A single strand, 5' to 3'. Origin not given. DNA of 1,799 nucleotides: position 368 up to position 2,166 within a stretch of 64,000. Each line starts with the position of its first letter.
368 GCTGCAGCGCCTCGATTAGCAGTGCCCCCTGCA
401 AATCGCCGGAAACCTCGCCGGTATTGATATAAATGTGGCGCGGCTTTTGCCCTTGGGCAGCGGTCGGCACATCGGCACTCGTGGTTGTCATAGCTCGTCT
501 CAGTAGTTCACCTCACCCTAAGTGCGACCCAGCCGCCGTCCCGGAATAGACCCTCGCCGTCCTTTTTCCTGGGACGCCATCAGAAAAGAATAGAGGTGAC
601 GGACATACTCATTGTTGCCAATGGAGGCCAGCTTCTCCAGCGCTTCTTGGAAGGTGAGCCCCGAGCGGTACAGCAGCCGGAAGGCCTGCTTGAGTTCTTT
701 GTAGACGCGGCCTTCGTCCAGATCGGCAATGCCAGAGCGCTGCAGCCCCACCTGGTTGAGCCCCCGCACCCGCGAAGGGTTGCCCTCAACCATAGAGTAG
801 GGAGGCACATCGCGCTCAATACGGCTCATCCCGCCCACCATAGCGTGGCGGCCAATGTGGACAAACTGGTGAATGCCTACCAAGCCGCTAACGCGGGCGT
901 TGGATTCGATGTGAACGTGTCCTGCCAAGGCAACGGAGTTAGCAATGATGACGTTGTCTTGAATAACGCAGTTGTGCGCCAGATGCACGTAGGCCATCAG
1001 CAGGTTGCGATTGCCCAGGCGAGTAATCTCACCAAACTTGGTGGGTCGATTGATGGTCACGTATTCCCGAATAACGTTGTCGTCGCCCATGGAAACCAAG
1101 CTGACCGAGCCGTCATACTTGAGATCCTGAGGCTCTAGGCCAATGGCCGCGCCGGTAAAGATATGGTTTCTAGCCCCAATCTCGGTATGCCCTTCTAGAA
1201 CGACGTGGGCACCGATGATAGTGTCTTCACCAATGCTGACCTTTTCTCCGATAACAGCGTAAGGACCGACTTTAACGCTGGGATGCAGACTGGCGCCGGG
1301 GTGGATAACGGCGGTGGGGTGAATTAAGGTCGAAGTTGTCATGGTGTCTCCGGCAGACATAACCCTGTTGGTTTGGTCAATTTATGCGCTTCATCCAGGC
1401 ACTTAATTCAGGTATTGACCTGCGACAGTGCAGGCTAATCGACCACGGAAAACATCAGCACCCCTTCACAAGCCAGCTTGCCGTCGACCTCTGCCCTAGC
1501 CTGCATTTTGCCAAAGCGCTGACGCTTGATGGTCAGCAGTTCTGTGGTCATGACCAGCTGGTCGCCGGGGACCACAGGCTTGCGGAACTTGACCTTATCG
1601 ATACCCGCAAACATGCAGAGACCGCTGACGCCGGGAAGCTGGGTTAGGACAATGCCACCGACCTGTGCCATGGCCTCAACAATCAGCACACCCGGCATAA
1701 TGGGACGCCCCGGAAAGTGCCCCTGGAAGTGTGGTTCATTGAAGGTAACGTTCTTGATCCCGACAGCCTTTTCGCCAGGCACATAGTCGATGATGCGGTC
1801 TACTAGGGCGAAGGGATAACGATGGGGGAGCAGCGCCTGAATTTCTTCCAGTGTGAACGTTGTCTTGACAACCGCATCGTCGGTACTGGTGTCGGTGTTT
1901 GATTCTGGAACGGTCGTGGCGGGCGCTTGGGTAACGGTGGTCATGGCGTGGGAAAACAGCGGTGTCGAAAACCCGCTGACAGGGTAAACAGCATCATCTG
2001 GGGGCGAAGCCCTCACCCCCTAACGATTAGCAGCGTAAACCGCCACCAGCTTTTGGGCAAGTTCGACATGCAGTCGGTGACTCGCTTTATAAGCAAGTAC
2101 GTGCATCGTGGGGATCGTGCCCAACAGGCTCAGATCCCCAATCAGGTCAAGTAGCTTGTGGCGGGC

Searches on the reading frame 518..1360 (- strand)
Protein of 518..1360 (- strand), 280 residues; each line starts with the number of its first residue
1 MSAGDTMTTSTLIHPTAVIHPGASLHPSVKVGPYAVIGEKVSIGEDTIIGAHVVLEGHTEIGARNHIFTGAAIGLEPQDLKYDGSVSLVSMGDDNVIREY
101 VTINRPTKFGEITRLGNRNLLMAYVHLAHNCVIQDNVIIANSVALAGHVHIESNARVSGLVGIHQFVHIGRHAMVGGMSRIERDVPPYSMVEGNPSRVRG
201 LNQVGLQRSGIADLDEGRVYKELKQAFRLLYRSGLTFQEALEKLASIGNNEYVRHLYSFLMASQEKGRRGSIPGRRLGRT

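Call 88: search_protein_families(library=pfam, proteins=[window:518-1360:-], max_evalue=0.0001)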
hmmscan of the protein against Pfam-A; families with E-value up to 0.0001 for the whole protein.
window:518-1360:- (280 aa): 3 families
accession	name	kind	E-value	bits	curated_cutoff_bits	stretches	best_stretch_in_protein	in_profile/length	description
PF00132.30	Hexapep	-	5.9e-25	86.3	27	2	113-145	2-34/36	Bacterial transferase hexapeptide (six repeats)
PF13720.11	Acetyltransf_11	-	5.3e-22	78.5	24.5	1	184-264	1-78/82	Udp N-acetylglucosamine O-acyltransferase; Domain 2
PF25084.1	LbH_EIF2B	-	9.5e-08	32.4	54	0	98-175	13-87/105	EIF2B subunit epsilon LbH domain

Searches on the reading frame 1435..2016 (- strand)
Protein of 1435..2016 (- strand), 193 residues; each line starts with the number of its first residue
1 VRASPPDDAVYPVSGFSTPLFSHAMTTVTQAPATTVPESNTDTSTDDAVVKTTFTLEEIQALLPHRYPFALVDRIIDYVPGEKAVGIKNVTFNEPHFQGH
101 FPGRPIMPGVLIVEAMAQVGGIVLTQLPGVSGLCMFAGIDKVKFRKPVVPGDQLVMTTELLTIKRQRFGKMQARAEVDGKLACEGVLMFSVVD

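Call 88: search_protein_families(library=pfam, proteins=[window:1435-2016:-], max_evalue=0.0001)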
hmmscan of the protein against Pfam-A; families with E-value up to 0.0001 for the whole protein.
window:1435-2016:- (193 aa): 1 family
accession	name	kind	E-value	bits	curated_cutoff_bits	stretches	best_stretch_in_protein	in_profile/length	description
PF07977.19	FabA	-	8.9e-34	116.5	23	1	63-184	1-136/138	FabA-like domain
